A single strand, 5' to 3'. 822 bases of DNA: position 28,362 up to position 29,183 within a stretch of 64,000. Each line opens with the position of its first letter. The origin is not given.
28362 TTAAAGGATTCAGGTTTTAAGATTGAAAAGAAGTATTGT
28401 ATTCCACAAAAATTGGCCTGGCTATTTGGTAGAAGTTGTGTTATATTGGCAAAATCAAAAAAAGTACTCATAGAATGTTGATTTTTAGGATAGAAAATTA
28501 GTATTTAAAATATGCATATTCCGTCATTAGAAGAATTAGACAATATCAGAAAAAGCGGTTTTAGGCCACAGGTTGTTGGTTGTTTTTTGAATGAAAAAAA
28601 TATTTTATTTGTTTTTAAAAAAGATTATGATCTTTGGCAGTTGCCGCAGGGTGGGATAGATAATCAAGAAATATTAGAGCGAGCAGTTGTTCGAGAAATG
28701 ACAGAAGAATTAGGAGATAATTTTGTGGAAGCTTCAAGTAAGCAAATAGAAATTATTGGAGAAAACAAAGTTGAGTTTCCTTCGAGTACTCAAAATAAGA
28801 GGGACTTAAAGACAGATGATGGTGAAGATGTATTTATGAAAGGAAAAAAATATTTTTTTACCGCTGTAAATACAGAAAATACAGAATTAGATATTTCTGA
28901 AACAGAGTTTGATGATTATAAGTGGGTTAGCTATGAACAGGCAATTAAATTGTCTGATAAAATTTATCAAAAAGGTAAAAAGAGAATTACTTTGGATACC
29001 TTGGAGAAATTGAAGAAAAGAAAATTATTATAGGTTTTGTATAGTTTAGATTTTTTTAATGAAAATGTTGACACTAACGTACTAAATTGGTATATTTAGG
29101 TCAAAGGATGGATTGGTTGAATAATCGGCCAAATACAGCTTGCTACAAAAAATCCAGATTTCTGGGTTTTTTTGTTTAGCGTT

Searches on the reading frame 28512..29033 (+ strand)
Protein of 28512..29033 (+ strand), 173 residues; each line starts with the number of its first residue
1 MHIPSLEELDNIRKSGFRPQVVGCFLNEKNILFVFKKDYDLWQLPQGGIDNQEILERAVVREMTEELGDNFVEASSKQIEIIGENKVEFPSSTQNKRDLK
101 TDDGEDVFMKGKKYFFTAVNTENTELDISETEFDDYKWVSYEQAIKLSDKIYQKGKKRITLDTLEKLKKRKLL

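Call 96: search_protein_families(library=pfam, proteins=[window:28512-29033:+], max_evalue=0.001)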
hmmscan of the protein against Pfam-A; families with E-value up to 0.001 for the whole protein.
window:28512-29033:+ (173 aa): 1 family
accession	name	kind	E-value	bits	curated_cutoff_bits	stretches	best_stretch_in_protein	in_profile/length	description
PF00293.34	NUDIX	-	1.1e-16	61.5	21.1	1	20-150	4-122/134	NUDIX domain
